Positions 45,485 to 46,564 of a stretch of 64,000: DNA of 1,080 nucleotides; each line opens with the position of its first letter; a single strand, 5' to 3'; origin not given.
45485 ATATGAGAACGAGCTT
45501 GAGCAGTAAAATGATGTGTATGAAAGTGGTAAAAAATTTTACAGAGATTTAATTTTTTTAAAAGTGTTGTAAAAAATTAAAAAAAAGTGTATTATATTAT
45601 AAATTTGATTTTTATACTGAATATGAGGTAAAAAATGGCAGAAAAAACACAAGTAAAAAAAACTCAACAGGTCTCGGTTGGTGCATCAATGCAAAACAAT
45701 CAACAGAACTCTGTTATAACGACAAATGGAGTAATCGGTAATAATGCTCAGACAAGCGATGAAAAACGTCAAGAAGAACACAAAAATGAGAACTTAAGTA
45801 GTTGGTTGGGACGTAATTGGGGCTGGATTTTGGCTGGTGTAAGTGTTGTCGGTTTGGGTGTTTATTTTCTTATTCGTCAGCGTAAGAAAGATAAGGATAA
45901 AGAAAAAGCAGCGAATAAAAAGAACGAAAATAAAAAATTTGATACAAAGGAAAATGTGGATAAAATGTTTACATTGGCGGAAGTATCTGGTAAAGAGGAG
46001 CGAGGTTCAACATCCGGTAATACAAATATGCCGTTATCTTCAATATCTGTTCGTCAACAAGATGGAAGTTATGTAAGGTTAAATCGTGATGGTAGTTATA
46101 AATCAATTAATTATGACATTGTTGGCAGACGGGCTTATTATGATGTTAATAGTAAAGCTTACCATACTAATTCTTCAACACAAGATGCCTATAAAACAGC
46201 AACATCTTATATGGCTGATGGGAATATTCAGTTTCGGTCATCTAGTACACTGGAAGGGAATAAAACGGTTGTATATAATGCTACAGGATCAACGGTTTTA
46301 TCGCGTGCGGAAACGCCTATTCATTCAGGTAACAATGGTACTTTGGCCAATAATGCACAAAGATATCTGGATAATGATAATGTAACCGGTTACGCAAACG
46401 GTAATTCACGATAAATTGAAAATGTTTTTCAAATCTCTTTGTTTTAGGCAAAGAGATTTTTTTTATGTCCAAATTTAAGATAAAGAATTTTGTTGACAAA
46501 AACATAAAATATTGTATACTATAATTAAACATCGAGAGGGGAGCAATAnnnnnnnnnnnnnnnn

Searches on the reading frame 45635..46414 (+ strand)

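Call 10: search_protein_families(library=pfam, proteins=[window:45635-46414:+], max_evalue=0.01)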
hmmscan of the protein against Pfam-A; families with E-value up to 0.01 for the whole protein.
window:45635-46414:+ (259 aa): 1 family
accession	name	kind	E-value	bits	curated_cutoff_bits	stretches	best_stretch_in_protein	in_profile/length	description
PF21203.3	ECM10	-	0.0054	18.1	23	1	6-69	30-96/98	ER membrane protein complex subunit 10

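Call 86: search_protein_families(library=ncbifam, proteins=[window:45635-46414:+], max_evalue=0.001)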
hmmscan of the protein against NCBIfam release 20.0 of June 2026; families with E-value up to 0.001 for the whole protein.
window:45635-46414:+ (259 aa): 0 families
